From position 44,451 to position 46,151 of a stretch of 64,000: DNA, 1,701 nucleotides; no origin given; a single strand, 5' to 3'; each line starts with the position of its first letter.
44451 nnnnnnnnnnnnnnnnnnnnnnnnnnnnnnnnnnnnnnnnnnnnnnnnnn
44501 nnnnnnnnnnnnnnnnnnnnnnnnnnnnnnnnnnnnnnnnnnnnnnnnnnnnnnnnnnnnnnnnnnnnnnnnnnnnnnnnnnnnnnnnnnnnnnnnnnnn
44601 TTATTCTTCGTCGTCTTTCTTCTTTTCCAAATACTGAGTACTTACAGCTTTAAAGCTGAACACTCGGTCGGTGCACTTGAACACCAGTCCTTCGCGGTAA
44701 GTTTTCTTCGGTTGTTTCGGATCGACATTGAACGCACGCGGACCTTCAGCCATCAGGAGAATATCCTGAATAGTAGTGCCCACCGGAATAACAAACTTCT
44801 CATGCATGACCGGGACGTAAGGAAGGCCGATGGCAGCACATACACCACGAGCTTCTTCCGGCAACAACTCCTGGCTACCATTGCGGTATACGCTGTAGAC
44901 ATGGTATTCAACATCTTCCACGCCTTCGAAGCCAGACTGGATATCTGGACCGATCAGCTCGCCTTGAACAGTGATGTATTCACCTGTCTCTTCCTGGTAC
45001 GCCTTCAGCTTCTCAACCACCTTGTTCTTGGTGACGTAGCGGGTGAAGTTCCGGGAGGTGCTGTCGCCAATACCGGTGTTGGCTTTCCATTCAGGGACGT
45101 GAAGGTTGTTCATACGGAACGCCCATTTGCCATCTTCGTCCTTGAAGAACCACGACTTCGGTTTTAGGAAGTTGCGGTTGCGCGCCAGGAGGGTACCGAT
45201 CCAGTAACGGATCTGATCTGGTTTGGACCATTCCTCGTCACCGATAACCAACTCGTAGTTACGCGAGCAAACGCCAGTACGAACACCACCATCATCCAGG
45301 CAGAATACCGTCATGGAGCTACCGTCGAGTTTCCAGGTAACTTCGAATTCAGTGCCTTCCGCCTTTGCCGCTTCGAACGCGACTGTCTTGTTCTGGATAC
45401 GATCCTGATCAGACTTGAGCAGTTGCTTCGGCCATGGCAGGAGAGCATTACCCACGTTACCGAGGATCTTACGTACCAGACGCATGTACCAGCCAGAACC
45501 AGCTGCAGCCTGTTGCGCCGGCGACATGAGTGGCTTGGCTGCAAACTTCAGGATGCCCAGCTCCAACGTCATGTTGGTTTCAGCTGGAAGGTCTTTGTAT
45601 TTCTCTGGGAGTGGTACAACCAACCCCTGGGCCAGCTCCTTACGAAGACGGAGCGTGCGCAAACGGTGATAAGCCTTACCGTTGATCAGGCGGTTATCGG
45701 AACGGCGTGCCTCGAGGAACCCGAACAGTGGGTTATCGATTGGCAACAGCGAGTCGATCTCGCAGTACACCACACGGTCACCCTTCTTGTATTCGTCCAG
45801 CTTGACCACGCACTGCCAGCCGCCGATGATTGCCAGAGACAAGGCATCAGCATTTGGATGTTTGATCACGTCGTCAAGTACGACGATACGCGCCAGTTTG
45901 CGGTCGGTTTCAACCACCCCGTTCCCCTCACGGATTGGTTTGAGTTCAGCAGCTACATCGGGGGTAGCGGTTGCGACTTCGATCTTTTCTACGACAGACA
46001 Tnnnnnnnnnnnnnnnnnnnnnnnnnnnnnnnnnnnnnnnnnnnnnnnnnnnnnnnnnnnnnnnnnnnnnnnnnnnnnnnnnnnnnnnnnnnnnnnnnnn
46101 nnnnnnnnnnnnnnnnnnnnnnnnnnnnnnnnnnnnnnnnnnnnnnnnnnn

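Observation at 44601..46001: Polynucleotide ligase fused to a putative tRNA-binding OB domain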

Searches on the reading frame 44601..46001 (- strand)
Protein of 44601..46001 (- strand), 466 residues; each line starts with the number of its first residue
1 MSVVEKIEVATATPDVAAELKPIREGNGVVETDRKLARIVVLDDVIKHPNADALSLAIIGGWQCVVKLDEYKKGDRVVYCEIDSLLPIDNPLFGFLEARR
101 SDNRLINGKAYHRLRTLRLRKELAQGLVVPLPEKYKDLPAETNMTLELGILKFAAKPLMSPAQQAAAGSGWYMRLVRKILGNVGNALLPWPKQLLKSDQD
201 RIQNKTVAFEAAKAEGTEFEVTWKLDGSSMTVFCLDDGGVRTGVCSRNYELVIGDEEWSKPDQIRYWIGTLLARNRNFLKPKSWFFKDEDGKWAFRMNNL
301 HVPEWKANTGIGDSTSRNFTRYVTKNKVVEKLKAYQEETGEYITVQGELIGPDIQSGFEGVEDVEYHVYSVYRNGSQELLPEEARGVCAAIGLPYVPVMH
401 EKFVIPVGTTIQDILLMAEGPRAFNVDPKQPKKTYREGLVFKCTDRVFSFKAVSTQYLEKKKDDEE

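Call 3: search_protein_families(library=pfam, proteins=[window:44601-46001:-], max_evalue=0.1)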
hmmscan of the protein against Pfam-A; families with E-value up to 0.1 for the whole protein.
window:44601-46001:- (466 aa): 2 families
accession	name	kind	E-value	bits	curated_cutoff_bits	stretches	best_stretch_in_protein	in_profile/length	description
PF21189.3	PHA02142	-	5.5e-24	84.9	27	1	42-131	7-92/92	PHA02142 OB-fold domain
PF09414.15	RNA_ligase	-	2.5e-19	70.5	27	1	218-453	2-171/171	RNA ligase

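Call 4: search_solved_structures(query=window:44601-46001:-, max_evalue=1, show_alignments=3)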
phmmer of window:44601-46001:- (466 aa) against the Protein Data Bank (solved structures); distinct sequences matched with E-value up to 1: 10.
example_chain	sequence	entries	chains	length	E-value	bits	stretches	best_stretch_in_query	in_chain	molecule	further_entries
5cot_A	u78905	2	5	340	5.8e-41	144.1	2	34-251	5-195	Naegleria gruberi RNA ligase | RNA ligase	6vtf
6vt5_A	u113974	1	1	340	3.5e-40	141.5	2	35-251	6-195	RNA Ligase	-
6vt8_A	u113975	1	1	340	3.7e-40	141.4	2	34-251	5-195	RNA Ligase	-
6vt9_A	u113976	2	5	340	4e-40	141.3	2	34-251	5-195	RNA ligase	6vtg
5cou_A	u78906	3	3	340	4e-40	141.3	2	34-251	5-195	Naegleria gruberi RNA ligase | RNA ligase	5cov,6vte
6vt0_A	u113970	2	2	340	4e-40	141.3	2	34-251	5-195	RNA Ligase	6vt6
6vt3_A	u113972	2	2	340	4e-40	141.3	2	34-251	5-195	RNA Ligase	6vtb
6vt4_A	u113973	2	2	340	4e-40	141.3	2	34-251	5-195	RNA Ligase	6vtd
6vt1_A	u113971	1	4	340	7.5e-40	140.4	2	34-251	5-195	RNA Ligase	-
6b3o_A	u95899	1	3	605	0.34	12.9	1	278-361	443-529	Spike glycoprotein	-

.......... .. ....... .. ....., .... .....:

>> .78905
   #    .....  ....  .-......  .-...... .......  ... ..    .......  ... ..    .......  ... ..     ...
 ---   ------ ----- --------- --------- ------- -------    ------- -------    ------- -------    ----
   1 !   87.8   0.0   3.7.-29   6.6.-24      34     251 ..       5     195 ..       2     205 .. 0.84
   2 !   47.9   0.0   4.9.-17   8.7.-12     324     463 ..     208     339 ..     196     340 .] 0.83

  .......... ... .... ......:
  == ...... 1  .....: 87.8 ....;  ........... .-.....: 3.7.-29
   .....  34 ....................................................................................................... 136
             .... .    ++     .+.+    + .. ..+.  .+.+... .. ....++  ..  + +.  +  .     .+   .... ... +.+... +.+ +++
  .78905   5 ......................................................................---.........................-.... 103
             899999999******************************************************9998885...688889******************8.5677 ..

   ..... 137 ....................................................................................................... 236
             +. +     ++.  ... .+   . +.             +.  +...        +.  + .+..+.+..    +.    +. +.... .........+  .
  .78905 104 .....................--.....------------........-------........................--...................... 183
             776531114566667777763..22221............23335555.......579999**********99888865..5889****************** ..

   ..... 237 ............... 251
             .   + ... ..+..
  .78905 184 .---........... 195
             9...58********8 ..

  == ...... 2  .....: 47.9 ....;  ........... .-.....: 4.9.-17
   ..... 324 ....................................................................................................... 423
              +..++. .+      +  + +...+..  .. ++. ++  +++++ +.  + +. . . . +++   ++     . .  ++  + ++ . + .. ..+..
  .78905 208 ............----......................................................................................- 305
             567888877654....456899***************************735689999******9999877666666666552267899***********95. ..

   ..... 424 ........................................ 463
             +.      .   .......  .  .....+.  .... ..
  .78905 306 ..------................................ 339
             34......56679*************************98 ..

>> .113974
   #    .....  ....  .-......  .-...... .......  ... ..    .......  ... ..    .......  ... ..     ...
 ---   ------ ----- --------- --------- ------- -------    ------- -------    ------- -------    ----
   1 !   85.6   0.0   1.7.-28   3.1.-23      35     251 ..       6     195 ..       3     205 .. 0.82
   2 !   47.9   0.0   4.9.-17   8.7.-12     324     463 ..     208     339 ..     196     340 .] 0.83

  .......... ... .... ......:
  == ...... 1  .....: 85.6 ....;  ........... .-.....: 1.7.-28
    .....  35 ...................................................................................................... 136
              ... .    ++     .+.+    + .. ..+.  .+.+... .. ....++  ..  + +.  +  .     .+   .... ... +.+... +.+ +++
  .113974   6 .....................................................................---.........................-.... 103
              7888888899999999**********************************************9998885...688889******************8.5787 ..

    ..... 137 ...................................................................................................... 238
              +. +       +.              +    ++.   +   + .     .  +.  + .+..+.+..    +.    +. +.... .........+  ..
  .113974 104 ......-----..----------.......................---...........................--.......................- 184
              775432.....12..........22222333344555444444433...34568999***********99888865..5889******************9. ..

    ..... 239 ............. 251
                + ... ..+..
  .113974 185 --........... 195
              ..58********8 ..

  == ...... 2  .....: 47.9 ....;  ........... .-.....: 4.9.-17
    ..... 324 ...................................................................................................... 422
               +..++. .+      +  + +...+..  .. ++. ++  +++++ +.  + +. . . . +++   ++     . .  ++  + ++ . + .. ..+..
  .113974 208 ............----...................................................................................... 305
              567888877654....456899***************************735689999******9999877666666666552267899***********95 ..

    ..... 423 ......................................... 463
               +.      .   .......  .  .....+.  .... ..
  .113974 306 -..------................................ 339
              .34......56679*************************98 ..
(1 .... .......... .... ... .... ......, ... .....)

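Call 15: find_homologous_proteins(query=window:44601-46001:-)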
Query window:44601-46001:- (466 aa): 992 proteins with E <= 0.001 among 8000 candidates; the best 120 are listed.
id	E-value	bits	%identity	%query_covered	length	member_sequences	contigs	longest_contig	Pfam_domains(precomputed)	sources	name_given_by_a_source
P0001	0.0e+0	1070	100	100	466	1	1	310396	PF09414.16,PF21189.4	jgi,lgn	jgi:hypothetical protein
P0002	1.8e-189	649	65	96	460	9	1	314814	PF09414.16,PF21189.4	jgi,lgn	jgi:hypothetical protein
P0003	1.1e-188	646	65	95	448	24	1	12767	PF09414.16,PF21189.4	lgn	-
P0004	3.4e-188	644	63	98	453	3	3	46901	PF09414.16,PF21189.4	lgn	-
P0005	2.0e-186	639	63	97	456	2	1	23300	PF09414.16,PF21189.4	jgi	jgi:RNA ligase (TIGR02306 family)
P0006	1.7e-183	629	63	97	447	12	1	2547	PF09414.16,PF21189.4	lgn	-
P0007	6.1e-181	620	63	95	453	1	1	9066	PF09414.16,PF21189.4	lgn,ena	-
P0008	1.5e-180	619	62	96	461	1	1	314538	PF09414.16,PF21189.4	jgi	jgi:hypothetical protein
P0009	9.7e-176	603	63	96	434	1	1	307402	PF09414.16,PF21189.4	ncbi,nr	ncbi:RNA ligase [Pseudomonas phage D6]|nr:RNA ligase [Pseudomonas phage D6]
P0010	6.1e-175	601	62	96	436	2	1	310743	PF09414.16,PF21189.4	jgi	jgi:hypothetical protein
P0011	4.1e-173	595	62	97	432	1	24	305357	PF09414.16,PF21189.4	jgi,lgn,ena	-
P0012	1.0e-172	593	59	96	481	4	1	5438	PF09414.16,PF21189.4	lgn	-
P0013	8.6e-171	587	57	96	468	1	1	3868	PF09414.16,PF21189.4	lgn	-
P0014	4.2e-168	578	58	96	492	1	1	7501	PF09414.16,PF21189.4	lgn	-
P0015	7.1e-168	577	59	95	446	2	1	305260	PF09414.16,PF21189.4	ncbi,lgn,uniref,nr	ncbi:RNA ligase [Pseudomonas phage Psa21]|uniref:Putative RNA ligase n=1 Tax=Pseudomonas phage Psa21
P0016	9.9e-167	574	59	94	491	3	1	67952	PF09414.16,PF21189.4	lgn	-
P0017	4.5e-165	568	57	96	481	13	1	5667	PF09414.16,PF21189.4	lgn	-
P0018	5.0e-164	565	57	96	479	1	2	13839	PF09414.16,PF21189.4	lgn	-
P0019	5.3e-162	558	58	96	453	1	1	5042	PF09414.16,PF21189.4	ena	-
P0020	1.5e-161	557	56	97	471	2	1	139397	PF09414.16,PF21189.4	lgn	-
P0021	5.8e-160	551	56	94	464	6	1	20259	PF09414.16,PF21189.4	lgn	-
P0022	7.3e-158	544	56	96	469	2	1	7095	PF09414.16,PF21189.4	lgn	-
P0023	1.3e-157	544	56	95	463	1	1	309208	PF09414.16,PF21189.4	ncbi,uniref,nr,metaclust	ncbi:RNA ligase [Pseudomonas phage PhiPA3]|uniref:Uncharacterized protein 289 n=1 Tax=Pseudomonas ph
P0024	8.1e-156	538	56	97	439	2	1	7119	PF09414.16,PF21189.4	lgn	-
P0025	1.2e-153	531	56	97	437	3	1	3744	PF09414.16,PF21189.4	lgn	-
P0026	8.0e-150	518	56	96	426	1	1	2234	PF09414.16,PF21189.4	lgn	-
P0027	2.4e-149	516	55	96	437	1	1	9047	PF09414.16,PF21189.4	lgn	-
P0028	1.3e-147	511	52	96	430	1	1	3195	PF09414.16,PF21189.4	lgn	-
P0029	1.7e-147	510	54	96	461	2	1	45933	PF09414.16,PF21189.4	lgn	-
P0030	2.7e-145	503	54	94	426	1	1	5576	PF09414.16,PF21189.4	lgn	-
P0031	2.3e-143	497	52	97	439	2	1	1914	PF09414.16,PF21189.4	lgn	-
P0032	2.7e-143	496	53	98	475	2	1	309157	PF09414.16,PF21189.4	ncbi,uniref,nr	ncbi:putative RNA ligase [Pseudomonas phage Phabio]|uniref:Putative RNA ligase n=1 Tax=Pseudomonas p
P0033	6.2e-137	475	54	92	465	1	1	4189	PF09414.16,PF21189.4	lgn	-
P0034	5.2e-136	472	55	92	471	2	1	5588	PF09414.16,PF21189.4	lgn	-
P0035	5.7e-136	472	53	94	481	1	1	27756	PF09414.16,PF21189.4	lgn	-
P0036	4.8e-135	469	53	96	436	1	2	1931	PF09414.16,PF21189.4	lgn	-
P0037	1.0e-133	465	51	98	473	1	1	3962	PF09414.16,PF21189.4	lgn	-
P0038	7.5e-127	442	48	98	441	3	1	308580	PF09414.16,PF21189.4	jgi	jgi:RNA ligase (TIGR02306 family)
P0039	1.6e-98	349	43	92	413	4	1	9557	PF09414.16,PF21189.4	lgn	-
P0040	5.3e-97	344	43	92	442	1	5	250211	PF09414.16,PF21189.4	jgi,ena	-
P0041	1.0e-96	343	41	94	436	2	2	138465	PF09414.16,PF21189.4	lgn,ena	-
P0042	2.3e-96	342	43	94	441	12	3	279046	PF09414.16,PF21189.4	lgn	-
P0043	1.8e-95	339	44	92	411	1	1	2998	PF09414.16,PF21189.4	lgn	-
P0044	1.5e-94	336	42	93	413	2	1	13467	PF09414.16,PF21189.4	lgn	-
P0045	2.6e-93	332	42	94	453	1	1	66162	PF09414.16,PF21189.4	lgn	-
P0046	6.9e-92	327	41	94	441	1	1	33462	PF09414.16,PF21189.4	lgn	-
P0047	8.8e-92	327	42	94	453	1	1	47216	PF09414.16,PF21189.4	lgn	-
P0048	9.3e-91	323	40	94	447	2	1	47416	PF09414.16,PF21189.4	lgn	-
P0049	1.7e-88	316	40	94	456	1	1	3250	PF09414.16,PF21189.4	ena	-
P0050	8.8e-86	307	39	99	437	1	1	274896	PF09414.16,PF21189.4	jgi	jgi:hypothetical protein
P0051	6.4e-84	301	40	94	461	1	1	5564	PF09414.16,PF21189.4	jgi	jgi:RNA ligase (TIGR02306 family)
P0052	3.8e-83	298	39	99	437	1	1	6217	PF09414.16,PF21189.4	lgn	-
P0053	5.4e-83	298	40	94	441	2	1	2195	PF09414.16,PF21189.4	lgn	-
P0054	5.9e-83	297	39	94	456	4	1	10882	PF09414.16,PF21189.4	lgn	-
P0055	4.2e-82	295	40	94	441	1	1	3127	PF09414.16,PF21189.4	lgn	-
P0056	2.5e-81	292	40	94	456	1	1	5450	PF09414.16,PF21189.4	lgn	-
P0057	1.2e-80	290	41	93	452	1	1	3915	PF09414.16,PF21189.4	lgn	-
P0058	1.6e-80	289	38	94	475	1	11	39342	PF09414.16,PF21189.4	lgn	-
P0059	4.8e-80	288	39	93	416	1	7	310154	PF09414.16,PF21189.4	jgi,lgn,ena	jgi:hypothetical protein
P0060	2.6e-79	285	38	93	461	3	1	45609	PF09414.16,PF21189.4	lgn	-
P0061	2.7e-79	285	40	93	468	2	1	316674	PF09414.16,PF21189.4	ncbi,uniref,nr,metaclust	ncbi:RNA ligase [Pseudomonas phage 201phi2-1]|uniref:RNA ligase domain-containing protein n=1 Tax=Ps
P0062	6.1e-79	284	38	94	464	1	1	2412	PF09414.16,PF21189.4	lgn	-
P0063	5.5e-78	281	37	93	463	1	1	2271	PF09414.16,PF21189.4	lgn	-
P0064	6.0e-78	281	37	93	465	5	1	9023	PF09414.16,PF21189.4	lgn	-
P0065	2.2e-77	279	38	94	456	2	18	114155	PF09414.16,PF21189.4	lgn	-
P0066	2.4e-76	276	40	94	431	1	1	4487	PF09414.16,PF21189.4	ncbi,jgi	jgi:hypothetical protein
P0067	2.7e-76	275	38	94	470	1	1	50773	PF09414.16,PF21189.4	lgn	-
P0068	2.8e-76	275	39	93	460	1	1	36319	PF09414.16,PF21189.4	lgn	-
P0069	5.0e-76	275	37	95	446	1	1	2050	PF09414.16,PF21189.4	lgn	-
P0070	4.3e-75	272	37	94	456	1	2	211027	PF09414.16,PF21189.4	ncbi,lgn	-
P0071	1.6e-74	270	36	93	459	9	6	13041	PF09414.16,PF21189.4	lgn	-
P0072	5.1e-74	268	38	93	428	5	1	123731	PF09414.16,PF21189.4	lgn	-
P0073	1.7e-73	266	38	94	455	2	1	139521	PF09414.16,PF21189.4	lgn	-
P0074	1.0e-70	257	36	94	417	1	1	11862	PF09414.16,PF21189.4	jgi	-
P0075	2.5e-69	253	37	93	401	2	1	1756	PF09414.16,PF21189.4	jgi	jgi:RNA ligase (TIGR02306 family)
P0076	3.7e-69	252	34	94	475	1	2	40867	PF09414.16,PF21189.4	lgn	-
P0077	4.5e-69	252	36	94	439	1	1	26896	PF09414.16,PF21189.4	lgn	-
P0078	3.3e-67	246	37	93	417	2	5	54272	PF09414.16,PF21189.4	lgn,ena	-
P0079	2.8e-65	239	35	92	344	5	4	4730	PF09414.16,PF21189.4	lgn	-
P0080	7.6e-65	238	38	92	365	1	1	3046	PF09414.16,PF21189.4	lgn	-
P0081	1.8e-64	237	37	92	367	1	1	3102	PF09414.16,PF21189.4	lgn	-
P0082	5.0e-64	235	38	92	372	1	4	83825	PF09414.16,PF21189.4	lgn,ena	-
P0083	4.2e-63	232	38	92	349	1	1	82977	PF09414.16,PF21189.4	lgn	-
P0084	3.9e-58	216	34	92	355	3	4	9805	PF09414.16,PF21189.4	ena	-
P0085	1.8e-57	213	31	92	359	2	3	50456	PF09414.16,PF21189.4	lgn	-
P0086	1.2e-55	207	33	92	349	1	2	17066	PF09414.16,PF21189.4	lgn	-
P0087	6.6e-55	205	46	48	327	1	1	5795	PF09414.16,PF21189.4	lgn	-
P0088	7.9e-54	201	34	93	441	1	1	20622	PF09414.16,PF21189.4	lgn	-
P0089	7.7e-53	198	34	93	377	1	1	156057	PF09414.16,PF21189.4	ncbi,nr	ncbi:hypothetical protein [Synechococcus phage BUCT-ZZ01]|nr:hypothetical protein [Synechococcus pha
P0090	5.9e-52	195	31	92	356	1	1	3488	PF09414.16,PF21189.4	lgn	-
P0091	3.0e-51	193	33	93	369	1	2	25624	PF09414.16,PF21189.4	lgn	-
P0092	1.0e-50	191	38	47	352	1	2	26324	PF09414.16,PF21189.4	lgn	-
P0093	3.0e-49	186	33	93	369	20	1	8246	PF09414.16,PF21189.4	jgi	-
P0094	8.3e-49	185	34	92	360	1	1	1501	PF09414.16,PF21189.4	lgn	-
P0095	1.8e-48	184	35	91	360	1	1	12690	PF09414.16,PF21189.4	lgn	-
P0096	6.2e-48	182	33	92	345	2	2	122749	PF09414.16,PF21189.4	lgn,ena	-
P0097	9.0e-48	181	30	92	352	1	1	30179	PF09414.16,PF21189.4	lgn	-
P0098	1.6e-47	181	37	47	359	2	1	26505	PF09414.16,PF21189.4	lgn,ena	-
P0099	6.3e-47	179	34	92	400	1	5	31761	PF09414.16,PF21189.4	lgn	-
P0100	4.6e-46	176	32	92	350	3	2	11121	PF09414.16,PF21189.4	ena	-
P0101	5.8e-46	175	33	92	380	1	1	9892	PF09414.16,PF21189.4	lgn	-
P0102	7.9e-46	175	29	92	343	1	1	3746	PF09414.16,PF21189.4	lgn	-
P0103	1.4e-45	174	33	92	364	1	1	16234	PF09414.16,PF21189.4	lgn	-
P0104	1.7e-45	174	37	47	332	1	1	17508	PF09414.16,PF21189.4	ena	-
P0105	2.4e-45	173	37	47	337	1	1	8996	PF09414.16,PF21189.4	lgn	-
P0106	3.7e-45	173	39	48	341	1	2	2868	PF09414.16,PF21189.4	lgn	-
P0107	6.6e-45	172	33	92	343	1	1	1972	PF09414.16,PF21189.4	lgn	-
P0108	1.1e-44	171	40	48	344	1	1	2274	PF09414.16,PF21189.4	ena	-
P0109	1.6e-44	171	33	92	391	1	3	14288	PF09414.16,PF21189.4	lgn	-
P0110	4.9e-44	169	33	92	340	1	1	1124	PF09414.16,PF21189.4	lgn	-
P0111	6.0e-44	169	39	47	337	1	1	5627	PF09414.16,PF21189.4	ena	-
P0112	1.0e-43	168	33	92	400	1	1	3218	PF09414.16,PF21189.4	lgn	-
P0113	2.2e-43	167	31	92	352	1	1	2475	PF09414.16,PF21189.4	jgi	-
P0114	2.5e-43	167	31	92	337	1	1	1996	PF09414.16,PF21189.4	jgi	jgi:RNA ligase (TIGR02306 family)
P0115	4.2e-43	166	39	50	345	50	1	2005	PF09414.16,PF21189.4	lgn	-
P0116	5.4e-43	166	41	47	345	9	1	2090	PF09414.16,PF21189.4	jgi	-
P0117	6.1e-43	166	37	52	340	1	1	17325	PF09414.16,PF21189.4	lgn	-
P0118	6.5e-43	165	39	49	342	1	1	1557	PF09414.16,PF21189.4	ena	-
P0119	6.6e-43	165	36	47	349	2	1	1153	PF09414.16,PF21189.4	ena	-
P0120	1.3e-42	164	33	92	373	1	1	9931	PF09414.16,PF21189.4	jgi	-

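Call 22: search_protein_families(library=phrogs, proteins=[window:44601-46001:-], max_evalue=0.001)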
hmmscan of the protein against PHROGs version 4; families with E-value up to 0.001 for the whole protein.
window:44601-46001:- (466 aa): 2 families
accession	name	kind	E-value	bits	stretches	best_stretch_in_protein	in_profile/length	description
phrog_968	-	DNA, RNA and nucleotide metabolism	4.5e-101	339.7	1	30-463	4-394/398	RNA ligase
phrog_548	-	DNA, RNA and nucleotide metabolism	3.8e-10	40.4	1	317-463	70-239/341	RNA ligase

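Call 24: search_protein_families(library=ncbifam, proteins=[window:44601-46001:-], max_evalue=0.01)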
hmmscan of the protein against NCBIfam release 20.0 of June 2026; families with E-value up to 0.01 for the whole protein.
window:44601-46001:- (466 aa): 1 family
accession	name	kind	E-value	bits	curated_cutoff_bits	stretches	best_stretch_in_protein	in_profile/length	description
TIGR02306.1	RNA_lig_DRB0094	equivalog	4e-30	104.9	151.15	2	44-132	10-95/341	RNA ligase (ATP)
